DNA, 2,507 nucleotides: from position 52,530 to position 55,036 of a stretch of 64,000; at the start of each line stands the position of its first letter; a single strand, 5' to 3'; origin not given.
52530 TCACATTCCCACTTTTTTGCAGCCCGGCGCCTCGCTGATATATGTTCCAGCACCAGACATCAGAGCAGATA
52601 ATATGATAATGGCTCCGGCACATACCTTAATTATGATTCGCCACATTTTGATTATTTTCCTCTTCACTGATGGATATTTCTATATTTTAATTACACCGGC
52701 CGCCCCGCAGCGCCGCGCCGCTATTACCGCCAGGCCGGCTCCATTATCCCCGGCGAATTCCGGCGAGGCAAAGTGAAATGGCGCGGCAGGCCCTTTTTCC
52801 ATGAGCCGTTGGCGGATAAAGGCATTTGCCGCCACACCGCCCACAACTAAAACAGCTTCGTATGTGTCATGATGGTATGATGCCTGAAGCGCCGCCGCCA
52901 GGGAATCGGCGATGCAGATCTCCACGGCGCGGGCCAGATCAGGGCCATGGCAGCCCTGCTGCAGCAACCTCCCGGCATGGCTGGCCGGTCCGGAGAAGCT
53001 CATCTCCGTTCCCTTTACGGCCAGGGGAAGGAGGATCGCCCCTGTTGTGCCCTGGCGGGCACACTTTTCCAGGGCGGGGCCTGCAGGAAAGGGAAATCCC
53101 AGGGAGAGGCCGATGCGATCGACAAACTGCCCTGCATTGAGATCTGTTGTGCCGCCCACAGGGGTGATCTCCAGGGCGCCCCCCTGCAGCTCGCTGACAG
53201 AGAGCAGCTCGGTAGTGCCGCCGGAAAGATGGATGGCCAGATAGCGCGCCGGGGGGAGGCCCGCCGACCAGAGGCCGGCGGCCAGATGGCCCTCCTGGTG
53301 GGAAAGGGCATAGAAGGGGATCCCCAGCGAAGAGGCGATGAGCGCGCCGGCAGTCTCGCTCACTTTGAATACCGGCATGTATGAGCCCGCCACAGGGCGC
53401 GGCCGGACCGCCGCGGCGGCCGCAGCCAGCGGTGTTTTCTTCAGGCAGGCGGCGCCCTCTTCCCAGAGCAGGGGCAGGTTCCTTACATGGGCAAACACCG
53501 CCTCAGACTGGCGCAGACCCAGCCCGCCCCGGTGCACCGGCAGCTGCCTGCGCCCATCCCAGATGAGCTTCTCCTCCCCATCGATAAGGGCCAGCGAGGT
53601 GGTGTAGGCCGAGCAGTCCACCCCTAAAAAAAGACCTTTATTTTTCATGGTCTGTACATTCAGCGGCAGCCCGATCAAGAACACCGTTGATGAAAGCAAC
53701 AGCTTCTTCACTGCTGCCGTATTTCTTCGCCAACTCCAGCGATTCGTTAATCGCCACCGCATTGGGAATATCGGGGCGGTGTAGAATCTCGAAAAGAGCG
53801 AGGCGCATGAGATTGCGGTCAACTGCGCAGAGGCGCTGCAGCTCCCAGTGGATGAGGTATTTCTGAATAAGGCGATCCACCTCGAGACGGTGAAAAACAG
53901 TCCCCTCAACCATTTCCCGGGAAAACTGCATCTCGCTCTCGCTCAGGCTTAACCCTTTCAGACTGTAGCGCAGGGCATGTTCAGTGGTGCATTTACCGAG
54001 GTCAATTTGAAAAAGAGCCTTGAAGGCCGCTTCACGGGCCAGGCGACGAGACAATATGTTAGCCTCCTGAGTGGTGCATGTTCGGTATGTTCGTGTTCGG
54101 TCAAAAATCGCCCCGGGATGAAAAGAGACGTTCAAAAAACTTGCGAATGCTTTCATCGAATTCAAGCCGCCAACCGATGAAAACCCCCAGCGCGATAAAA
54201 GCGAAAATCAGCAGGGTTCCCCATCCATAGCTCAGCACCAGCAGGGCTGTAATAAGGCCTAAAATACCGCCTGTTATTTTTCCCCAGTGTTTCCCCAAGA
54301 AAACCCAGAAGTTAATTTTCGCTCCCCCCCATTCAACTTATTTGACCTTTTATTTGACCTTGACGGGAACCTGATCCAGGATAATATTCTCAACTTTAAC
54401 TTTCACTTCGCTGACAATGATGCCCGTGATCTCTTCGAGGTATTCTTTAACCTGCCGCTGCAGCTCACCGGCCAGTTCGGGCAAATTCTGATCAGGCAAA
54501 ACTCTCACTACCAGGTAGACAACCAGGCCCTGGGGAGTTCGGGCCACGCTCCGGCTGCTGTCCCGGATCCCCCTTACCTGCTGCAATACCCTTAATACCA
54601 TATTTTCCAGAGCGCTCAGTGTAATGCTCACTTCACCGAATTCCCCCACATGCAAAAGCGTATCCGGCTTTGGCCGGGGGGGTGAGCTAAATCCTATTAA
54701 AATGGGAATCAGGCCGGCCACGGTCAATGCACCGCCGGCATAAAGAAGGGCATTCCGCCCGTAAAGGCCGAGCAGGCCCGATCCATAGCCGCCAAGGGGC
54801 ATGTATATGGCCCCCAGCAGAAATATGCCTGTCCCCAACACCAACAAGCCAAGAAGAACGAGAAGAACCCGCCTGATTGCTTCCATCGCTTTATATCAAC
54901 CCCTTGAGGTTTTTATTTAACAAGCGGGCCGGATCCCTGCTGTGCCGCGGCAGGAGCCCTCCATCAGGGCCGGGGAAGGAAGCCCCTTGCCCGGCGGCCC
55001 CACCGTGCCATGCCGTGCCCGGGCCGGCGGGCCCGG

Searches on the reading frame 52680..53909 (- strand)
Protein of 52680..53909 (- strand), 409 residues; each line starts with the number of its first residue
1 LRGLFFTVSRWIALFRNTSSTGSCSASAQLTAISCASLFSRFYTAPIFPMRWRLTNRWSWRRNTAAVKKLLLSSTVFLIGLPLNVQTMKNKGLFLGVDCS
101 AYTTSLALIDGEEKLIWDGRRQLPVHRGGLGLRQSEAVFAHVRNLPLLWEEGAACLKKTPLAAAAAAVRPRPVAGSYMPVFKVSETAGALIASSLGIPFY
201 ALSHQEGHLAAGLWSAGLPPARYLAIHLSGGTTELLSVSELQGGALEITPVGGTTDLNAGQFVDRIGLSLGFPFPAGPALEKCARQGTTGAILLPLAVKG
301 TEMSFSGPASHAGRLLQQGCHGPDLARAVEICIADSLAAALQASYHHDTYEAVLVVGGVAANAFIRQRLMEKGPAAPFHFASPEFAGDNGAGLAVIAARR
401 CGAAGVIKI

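Call 42: search_protein_families(library=pfam, proteins=[window:52680-53909:-], max_evalue=0.00001)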
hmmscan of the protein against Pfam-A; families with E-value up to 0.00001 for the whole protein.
window:52680-53909:- (409 aa): 1 family
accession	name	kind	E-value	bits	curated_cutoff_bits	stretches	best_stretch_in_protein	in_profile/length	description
PF00814.31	TsaD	-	8.8e-27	94.9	24.8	1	140-393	28-262/264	tRNA N6-adenosine threonylcarbamoyltransferase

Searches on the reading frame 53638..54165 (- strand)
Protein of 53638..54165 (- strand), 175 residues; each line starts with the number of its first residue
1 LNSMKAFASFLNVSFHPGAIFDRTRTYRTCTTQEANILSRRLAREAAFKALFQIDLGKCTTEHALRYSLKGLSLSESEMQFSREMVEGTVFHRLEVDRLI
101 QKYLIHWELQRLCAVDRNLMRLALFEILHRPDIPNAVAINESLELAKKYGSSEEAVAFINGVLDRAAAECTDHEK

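Call 42: search_protein_families(library=pfam, proteins=[window:53638-54165:-], max_evalue=0.00001)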
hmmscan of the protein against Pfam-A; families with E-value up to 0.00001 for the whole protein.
window:53638-54165:- (175 aa): 1 family
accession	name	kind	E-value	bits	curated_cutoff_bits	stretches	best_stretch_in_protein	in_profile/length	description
PF01029.23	NusB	-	1.5e-32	113.2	23.1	1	43-167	3-132/133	NusB family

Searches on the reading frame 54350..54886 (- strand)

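Call 42: search_protein_families(library=pfam, proteins=[window:54350-54886:-], max_evalue=0.00001)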
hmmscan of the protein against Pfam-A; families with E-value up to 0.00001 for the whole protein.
window:54350-54886:- (178 aa): 1 family
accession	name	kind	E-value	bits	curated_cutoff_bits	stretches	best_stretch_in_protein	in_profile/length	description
PF03780.18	Asp23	-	1.2e-06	29.3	28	0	119-168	58-107/108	Asp23 family, cell envelope-related function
